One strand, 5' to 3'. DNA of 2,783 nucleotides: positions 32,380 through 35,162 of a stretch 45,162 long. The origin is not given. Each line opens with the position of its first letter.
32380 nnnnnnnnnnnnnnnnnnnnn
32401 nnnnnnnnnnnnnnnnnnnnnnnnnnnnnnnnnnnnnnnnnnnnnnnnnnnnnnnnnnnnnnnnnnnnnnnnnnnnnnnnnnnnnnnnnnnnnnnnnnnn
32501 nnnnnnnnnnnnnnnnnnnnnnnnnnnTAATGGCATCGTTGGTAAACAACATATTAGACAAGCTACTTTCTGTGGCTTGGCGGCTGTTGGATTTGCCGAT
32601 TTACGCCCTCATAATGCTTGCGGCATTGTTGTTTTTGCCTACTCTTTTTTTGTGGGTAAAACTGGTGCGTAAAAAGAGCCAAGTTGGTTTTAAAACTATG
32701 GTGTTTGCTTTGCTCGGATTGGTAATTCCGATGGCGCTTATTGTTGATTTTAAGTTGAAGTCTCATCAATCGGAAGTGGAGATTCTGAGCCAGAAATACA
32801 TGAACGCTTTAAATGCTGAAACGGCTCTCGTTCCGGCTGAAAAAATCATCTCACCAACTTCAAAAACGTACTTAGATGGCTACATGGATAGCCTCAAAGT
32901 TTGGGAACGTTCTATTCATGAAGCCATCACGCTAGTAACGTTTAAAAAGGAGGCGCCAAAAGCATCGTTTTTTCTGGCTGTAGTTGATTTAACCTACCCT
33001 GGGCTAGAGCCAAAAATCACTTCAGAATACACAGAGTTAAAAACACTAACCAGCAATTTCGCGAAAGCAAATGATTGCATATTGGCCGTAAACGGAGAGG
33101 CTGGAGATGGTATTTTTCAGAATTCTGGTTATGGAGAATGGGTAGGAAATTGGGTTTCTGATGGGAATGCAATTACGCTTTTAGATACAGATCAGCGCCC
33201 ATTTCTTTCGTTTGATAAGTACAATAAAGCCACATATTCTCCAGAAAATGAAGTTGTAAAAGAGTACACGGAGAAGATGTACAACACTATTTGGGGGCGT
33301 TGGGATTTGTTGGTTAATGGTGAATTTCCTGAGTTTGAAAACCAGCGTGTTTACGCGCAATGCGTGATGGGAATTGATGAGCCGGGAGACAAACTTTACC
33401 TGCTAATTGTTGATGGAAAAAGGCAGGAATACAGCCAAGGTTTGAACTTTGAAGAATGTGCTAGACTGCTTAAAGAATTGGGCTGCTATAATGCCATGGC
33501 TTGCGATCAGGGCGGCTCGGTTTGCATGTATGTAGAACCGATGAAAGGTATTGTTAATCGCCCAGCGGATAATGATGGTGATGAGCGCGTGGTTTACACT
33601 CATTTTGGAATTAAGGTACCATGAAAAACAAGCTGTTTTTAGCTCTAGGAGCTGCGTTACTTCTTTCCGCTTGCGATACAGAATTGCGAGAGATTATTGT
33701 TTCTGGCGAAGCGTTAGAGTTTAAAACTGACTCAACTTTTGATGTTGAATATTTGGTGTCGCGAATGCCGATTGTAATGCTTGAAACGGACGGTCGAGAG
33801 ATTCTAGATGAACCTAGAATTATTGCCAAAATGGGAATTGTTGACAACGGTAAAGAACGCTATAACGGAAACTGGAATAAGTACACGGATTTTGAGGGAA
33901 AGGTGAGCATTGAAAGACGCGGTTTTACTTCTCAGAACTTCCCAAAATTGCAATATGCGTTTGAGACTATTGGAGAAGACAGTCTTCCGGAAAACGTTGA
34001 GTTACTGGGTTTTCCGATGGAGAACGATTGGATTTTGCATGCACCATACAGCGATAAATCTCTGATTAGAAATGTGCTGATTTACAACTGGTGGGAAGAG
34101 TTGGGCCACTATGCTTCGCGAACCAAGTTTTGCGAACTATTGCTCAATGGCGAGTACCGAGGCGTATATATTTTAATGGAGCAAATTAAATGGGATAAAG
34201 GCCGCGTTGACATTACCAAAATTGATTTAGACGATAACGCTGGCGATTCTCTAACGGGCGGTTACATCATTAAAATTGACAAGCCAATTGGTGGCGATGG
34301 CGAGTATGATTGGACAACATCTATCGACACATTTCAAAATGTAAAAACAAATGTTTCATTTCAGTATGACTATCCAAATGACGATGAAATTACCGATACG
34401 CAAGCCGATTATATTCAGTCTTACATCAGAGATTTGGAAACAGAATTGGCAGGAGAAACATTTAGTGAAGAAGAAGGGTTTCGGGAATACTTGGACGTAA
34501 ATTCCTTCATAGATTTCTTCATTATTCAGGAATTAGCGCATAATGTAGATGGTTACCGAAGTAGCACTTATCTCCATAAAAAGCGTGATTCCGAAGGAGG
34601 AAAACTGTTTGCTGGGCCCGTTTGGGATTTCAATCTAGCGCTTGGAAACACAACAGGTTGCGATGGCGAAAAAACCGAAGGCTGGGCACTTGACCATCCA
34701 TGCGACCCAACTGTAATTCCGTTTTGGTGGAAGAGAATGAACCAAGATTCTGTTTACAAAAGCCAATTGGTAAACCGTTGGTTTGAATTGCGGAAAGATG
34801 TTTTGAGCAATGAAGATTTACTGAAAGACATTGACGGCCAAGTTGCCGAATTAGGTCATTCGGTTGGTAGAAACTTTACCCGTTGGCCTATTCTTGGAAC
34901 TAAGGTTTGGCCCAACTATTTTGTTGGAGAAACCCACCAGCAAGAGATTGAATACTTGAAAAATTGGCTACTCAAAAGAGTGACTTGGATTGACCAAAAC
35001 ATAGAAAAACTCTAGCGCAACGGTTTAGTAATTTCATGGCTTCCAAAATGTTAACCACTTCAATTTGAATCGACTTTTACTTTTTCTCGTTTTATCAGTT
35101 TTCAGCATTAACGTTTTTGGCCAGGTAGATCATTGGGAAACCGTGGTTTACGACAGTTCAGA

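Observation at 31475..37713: Translationally coupled operon DUF2804 - NAGPA-like phosphodiester glycosidase - CotH lipoprotein - CotH/LTD T9SS protein spanning cytoplasm to cell exterior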

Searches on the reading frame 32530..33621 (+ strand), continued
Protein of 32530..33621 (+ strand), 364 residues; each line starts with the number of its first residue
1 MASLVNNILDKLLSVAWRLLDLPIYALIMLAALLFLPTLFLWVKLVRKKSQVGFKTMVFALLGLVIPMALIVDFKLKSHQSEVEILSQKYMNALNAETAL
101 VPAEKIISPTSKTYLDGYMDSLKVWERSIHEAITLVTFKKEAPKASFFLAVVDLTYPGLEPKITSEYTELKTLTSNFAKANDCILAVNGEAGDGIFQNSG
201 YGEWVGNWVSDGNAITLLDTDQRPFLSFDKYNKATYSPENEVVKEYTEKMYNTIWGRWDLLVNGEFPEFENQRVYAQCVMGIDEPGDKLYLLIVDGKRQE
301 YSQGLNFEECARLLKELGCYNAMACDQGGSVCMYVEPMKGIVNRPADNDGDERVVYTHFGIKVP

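Call 99: search_protein_families(library=pfam, alignment_id=A8, max_evalue=0.00001)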
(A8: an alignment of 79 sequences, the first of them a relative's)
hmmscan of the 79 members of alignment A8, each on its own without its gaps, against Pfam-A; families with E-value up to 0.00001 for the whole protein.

A. member 1, L010:3474-5447:+ (658 aa): 4 families
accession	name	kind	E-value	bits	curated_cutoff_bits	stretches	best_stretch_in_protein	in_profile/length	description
PF02421.24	FeoB_N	-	3.3e-48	163.6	27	1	11-169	2-155/156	Ferrous iron transport protein B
PF07670.19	Gate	-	3.4e-35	121.1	29.6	2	300-392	2-101/104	Nucleoside recognition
PF01926.29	MMR_HSR1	-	1e-18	67.9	21.9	1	11-126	1-112/113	50S ribosome-binding GTPase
PF07664.17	FeoB_C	-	8.6e-14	51.4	26.6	1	412-464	1-54/54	Ferrous iron transport protein B C terminus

B. families by the number of members that match (of 79 scanned): 82 families (the first 25 are shown)
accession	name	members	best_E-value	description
PF03009.23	GDPD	9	3.3e-24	Glycerophosphoryl diester phosphodiesterase family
PF16387.11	DUF4996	9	7.1e-16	Domain of unknown function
PF02222.28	ATP-grasp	7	8.1e-45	ATP-grasp domain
PF22660.2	RS_preATP-grasp-like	7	3.1e-37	Ribonucleotide synthetase preATP-grasp domain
PF17769.7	PurK_C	7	1.4e-20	Phosphoribosylaminoimidazole carboxylase C-terminal domain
PF10604.15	Polyketide_cyc2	6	3.1e-17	Polyketide cyclase / dehydrase and lipid transport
PF18962.6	Por_Secre_tail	6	8.4e-12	Secretion system C-terminal sorting domain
PF06445.20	GyrI-like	6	2.1e-09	GyrI-like small molecule binding domain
PF13687.11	DUF4153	4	4e-41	Domain of unknown function (DUF4153)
PF13385.13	Laminin_G_3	4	1.7e-27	Concanavalin A-like lectin/glucanases superfamily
PF03364.25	Polyketide_cyc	4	5.9e-07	Polyketide cyclase / dehydrase and lipid transport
PF00202.27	Aminotran_3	3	1.1e-127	Aminotransferase class-III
PF02421.24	FeoB_N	3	4.1e-49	Ferrous iron transport protein B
PF07670.19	Gate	3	7.5e-37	Nucleoside recognition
PF00005.33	ABC_tran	3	4.8e-33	ABC transporter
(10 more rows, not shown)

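Call 103: search_solved_structures(query=A6, max_evalue=0.001, show_alignments=3)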
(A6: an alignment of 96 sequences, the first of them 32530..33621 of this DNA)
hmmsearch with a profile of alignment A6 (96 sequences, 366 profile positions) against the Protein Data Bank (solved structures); distinct sequences matched with E-value up to 0.001: 7.
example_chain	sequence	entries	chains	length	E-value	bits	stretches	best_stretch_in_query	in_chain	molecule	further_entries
3ohg_A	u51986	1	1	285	1.4e-17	67.3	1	259-356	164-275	Uncharacterized protein from DUF2233 family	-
6ozd_A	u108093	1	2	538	1e-10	44.7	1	275-355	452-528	Putative exported protein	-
6pki_A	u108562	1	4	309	1.7e-07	34.2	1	172-348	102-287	N-acetylglucosamine-1-phosphodiester alpha-N-acetylglucosaminidase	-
6pkg_A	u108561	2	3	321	1.9e-07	34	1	172-348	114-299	N-acetylglucosamine-1-phosphodiester alpha-N-acetylglucosaminidase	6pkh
6u11_A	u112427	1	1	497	1.1e-06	31.5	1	203-348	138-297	EGF-like domain-containing protein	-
6pku_A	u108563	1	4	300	3e-06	30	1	272-348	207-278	N-acetylglucosamine-1-phosphodiester alpha-N-acetylglucosaminidase (NAGPA)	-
6pky_A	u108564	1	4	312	3.4e-06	29.8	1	272-348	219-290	N-acetylglucosamine-1-phosphodiester alpha-N-acetylglucosaminidase (NAGPA)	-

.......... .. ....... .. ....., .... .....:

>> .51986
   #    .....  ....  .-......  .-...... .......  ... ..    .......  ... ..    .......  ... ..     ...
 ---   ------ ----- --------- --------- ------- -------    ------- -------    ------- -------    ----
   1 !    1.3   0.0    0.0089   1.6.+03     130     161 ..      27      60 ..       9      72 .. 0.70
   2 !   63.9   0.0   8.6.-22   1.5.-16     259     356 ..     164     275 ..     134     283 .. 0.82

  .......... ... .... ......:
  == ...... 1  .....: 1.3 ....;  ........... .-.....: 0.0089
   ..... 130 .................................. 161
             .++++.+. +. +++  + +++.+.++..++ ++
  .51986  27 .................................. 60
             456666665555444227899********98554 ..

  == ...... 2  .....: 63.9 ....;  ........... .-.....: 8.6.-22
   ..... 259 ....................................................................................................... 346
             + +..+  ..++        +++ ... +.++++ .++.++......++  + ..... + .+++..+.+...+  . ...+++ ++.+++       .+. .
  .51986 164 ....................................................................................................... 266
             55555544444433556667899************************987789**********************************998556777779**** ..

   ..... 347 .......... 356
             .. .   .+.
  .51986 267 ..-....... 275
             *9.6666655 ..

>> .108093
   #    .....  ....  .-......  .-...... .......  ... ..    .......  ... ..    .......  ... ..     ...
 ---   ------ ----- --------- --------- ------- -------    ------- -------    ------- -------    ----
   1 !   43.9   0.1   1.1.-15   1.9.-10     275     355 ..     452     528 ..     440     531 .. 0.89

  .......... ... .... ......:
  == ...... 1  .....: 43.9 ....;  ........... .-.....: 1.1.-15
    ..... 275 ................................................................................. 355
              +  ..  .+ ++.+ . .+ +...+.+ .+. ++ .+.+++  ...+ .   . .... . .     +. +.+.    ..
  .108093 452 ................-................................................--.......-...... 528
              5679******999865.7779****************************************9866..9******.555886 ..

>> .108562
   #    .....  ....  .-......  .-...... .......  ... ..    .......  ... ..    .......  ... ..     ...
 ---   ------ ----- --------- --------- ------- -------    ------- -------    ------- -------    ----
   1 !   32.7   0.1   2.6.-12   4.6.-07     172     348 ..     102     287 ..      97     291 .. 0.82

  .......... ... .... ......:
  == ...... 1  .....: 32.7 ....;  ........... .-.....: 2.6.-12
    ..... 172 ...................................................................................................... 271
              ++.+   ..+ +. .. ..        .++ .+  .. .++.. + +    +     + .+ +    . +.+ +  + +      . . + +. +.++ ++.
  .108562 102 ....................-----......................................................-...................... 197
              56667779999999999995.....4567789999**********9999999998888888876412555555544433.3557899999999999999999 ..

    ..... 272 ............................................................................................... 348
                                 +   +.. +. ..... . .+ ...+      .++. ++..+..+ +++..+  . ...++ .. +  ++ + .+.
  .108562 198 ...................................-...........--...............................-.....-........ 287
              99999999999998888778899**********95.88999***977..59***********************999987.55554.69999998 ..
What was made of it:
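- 33505..33519 (+): P2 D326-Q-G-G-S330, the counterpart of the invariant DGGGS active-site motif of human NAGPA (catalytic D286). The profile alignment places MaCDqGGSs against LDGGGST of 3OHG and LDGGGSA of zebrafish NAGPA (call 103).
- Closest known: BACOVA_00430, the DUF2233 protein of Bacteroides ovatus. Different: 3OHG is a 285-residue chain, and only its residues 164-275 align significantly with the P2-family profile (call 103), so nothing in it corresponds to the conserved N-terminal amphipathic helix and TM hairpin of P2.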

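Call 106: search_protein_representatives(protein=window:32530-33621:+)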
Query: 364 residues. Proteins with E-value up to 0.001 (for the whole library): 2363; up to 1e-10: 168; up to 1e-30: 80. The best 150 are listed.
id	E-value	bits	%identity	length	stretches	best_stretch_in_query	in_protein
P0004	2.6e-195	665.0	76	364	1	1-364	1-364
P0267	1.3e-95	337.0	45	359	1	1-362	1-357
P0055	1.6e-81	290.7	43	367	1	1-363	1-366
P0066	6.0e-79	282.2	44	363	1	3-363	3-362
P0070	2.5e-76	273.6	41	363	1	4-362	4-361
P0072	5.3e-75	269.2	38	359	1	4-363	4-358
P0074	1.7e-72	260.9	44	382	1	3-361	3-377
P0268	1.8e-72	260.9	44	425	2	115-363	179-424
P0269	2.0e-71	257.4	40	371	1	1-363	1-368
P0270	2.1e-68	247.5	43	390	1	4-363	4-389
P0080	2.4e-67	244.0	44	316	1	57-363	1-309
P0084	5.3e-66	239.6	40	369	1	3-362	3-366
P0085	2.8e-65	237.3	40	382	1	2-363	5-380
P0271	4.7e-64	233.2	39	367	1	3-362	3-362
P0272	5.8e-64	232.9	41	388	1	4-363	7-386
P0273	1.3e-63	231.7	39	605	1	4-362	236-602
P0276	1.5e-59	218.4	36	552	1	4-363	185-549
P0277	2.9e-59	217.4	39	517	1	4-362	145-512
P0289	3.4e-55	204.1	38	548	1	4-363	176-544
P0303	6.7e-51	189.9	40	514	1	109-363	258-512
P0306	6.0e-50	186.8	35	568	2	96-361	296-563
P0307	2.4e-49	184.8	35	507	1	4-361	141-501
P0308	3.9e-49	184.1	34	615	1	2-362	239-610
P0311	1.4e-48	182.3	34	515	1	4-362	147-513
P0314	1.8e-48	182.0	38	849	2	122-364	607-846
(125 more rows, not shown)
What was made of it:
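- The P2-type family is small and sharply delimited: 80 clusters at E <= 1e-30, against 2363 NAGPA-domain clusters at E <= 1e-3 (call 106).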

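Call 107: search_protein_families(library=pfam, proteins=[P0314, P0273, P0308, P0276, P0289, P0306, P0277, P0311, P0307, P0303], max_evalue=0.001)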
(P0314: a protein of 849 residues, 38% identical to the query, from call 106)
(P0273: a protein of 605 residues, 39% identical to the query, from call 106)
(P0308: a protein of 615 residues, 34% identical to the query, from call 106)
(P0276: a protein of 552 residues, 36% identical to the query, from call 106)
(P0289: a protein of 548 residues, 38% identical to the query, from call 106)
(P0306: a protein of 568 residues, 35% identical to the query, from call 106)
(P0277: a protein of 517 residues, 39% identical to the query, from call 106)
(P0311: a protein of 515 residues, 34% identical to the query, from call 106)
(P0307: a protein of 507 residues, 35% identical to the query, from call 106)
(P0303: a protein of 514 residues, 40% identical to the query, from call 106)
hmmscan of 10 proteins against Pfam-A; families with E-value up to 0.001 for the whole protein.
P0314 (849 aa): 1 family
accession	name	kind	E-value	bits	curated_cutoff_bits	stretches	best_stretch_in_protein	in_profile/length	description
PF09992.14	NAGPA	-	7.9e-19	68.9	25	1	666-843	2-168/169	Phosphodiester glycosidase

P0273 (605 aa): 1 family
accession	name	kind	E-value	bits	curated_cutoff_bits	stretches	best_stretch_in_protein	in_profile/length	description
PF09992.14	NAGPA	-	3.2e-20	73.5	25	1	421-601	1-168/169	Phosphodiester glycosidase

P0308 (615 aa): 1 family
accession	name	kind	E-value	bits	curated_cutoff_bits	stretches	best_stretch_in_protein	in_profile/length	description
PF09992.14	NAGPA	-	2.1e-16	61.1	25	1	426-609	3-168/169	Phosphodiester glycosidase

P0276 (552 aa): 1 family
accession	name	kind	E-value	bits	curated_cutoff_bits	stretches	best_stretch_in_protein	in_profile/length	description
PF09992.14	NAGPA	-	1.7e-15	58.1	25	1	369-547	3-168/169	Phosphodiester glycosidase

P0289 (548 aa): 1 family
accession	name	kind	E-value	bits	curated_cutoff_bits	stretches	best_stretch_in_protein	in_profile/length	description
PF09992.14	NAGPA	-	2.1e-20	74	25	1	365-542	5-168/169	Phosphodiester glycosidase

P0306 (568 aa): 1 family
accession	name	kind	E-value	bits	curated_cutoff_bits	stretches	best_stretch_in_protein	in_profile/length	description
PF09992.14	NAGPA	-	7e-19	69.1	25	1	384-563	3-168/169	Phosphodiester glycosidase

P0277 (517 aa): 1 family
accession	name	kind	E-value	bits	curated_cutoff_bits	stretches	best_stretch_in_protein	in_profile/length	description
PF09992.14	NAGPA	-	8.4e-19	68.8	25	1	330-511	1-168/169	Phosphodiester glycosidase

P0311 (515 aa): 1 family
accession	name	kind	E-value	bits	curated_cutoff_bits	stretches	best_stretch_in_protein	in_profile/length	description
PF09992.14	NAGPA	-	5.3e-20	72.7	25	1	392-512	60-168/169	Phosphodiester glycosidase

P0307 (507 aa): 1 family
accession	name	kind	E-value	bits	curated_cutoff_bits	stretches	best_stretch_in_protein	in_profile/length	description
PF09992.14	NAGPA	-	1.2e-23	84.6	25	1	322-501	1-168/169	Phosphodiester glycosidase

P0303 (514 aa): 1 family
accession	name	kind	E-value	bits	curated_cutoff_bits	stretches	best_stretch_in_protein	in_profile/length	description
PF09992.14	NAGPA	-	6.7e-20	72.4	25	1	330-510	2-168/169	Phosphodiester glycosidase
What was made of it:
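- No NAGPA-CotH fusion protein was found (call 107). No fusion proteins were found (call 107).
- Tried and rejected: Pfam finds only NAGPA in them (call 107).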

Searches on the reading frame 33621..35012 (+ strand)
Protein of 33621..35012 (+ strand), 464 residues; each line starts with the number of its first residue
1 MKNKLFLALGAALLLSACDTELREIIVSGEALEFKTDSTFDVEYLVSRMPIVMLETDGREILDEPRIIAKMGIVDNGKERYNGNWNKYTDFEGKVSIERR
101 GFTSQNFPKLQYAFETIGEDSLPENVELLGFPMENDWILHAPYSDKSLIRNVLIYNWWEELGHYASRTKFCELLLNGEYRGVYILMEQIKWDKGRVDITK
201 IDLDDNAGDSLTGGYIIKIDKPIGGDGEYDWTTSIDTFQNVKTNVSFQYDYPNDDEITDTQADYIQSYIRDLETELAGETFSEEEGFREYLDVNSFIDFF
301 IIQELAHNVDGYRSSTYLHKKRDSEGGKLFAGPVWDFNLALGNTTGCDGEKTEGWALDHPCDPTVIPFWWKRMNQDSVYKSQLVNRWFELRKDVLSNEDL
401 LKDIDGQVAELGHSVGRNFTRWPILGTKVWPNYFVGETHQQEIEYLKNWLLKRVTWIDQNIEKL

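Call 3: search_protein_families(library=pfam, proteins=[window:33621-35012:+], max_evalue=0.01)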
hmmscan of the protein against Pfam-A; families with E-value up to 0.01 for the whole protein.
window:33621-35012:+ (464 aa): 1 family
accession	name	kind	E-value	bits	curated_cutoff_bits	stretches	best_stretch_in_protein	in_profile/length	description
PF08757.17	CotH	-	3.5e-62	211.2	23.8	1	97-456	1-321/322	CotH kinase protein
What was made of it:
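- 33621..35015 (+): P3: CotH kinase-fold lipoprotein, 464 aa, with lipobox LLSA-C18. It is the partner of P2 and arose by duplication of the P4-type CotH core. Pfam CotH, 3.5e-62 (call 3).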

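Call 4: search_protein_families(library=ncbifam, proteins=[window:33621-35012:+], max_evalue=0.01)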
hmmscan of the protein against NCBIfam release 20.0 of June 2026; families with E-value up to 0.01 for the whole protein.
window:33621-35012:+ (464 aa): 0 families

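Call 9: search_solved_structures(query=window:33621-35012:+, max_evalue=1, show_alignments=2)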
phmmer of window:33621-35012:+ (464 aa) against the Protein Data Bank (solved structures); distinct sequences matched with E-value up to 1: 1.
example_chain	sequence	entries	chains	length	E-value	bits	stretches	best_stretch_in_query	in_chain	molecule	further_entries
5jd9_A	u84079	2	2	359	0.0028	19.7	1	135-315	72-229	Spore coat protein H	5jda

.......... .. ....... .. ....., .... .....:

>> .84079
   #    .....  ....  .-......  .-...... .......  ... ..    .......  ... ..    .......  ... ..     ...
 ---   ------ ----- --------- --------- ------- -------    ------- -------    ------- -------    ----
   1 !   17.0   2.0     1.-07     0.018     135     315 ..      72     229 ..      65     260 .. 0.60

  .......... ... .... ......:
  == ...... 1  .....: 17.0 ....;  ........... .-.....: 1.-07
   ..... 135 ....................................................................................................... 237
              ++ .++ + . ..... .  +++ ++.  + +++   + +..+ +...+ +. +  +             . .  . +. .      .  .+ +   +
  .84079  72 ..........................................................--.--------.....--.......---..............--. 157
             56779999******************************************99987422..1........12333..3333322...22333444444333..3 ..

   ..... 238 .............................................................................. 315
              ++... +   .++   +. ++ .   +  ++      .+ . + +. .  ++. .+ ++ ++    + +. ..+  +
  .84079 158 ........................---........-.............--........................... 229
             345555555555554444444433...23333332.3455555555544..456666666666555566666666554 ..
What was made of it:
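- Closest known: Bacillus CotH spore-coat kinase. Different: Identity to Bacillus CotH is low (phmmer E 0.003, call 9).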

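Call 34: search_solved_structures(query=A2, max_evalue=0.01, show_alignments=1)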
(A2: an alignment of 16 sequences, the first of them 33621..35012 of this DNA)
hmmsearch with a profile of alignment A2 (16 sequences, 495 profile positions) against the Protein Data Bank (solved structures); distinct sequences matched with E-value up to 0.01: 1.
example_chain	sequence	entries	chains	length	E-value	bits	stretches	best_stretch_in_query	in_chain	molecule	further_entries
5jd9_A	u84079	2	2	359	3.3e-31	111.9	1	84-445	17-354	Spore coat protein H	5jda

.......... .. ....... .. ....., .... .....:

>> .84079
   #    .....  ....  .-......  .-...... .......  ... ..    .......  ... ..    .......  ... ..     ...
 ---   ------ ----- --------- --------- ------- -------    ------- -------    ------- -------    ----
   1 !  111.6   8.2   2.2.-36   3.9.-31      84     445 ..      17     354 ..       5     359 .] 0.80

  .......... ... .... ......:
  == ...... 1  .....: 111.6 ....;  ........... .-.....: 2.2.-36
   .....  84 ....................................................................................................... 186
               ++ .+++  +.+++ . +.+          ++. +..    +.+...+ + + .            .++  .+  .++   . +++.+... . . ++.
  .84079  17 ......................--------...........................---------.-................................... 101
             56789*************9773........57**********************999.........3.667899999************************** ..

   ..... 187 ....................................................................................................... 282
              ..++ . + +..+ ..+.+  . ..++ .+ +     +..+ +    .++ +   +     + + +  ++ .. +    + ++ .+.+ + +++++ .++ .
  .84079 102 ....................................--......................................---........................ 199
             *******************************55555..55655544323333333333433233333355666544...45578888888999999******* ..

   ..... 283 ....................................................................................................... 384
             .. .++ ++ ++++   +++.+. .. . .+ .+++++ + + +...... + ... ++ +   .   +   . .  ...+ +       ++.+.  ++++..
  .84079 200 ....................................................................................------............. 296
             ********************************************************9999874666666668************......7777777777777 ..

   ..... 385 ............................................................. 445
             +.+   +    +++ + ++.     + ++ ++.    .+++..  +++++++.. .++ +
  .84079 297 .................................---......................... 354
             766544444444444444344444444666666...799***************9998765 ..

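Call 68: find_related_loci(query=A5, collection=metagenome_contigs, flank=7000)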
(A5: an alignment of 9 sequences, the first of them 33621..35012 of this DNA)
Query A5 (464 aa) in metagenome_contigs; peptide patterns used: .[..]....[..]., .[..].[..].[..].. (x = any residue, [..] = any of these).
600 stretches matched a pattern (row limit reached: there are more); 462 encode a relative of the query (tblastn E <= 1e-3); the best 80 are kept; 80 distinct loci.
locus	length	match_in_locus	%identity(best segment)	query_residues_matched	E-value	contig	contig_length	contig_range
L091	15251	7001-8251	53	45-461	3e-148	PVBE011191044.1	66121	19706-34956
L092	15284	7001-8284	47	42-461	7e-130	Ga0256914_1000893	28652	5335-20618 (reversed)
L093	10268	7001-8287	48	41-461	6e-129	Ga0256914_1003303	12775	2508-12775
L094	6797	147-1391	48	44-461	4e-129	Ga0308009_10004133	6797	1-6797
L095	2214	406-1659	49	43-461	4e-137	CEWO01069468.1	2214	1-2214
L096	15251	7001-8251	49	44-461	1e-128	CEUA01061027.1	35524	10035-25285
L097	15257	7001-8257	49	47-461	3e-129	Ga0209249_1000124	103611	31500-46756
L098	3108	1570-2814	48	46-461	1e-133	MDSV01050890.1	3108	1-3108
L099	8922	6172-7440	47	36-461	3e-128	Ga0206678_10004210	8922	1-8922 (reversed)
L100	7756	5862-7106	48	44-461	3e-128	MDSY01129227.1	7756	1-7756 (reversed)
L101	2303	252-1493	49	38-461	2e-135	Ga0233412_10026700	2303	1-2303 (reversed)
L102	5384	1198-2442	47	40-461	9e-128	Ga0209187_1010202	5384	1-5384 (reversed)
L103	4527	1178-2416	48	46-461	1e-128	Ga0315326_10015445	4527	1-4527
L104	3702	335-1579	48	46-461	6e-130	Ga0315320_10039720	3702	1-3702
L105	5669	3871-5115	48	44-461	1e-126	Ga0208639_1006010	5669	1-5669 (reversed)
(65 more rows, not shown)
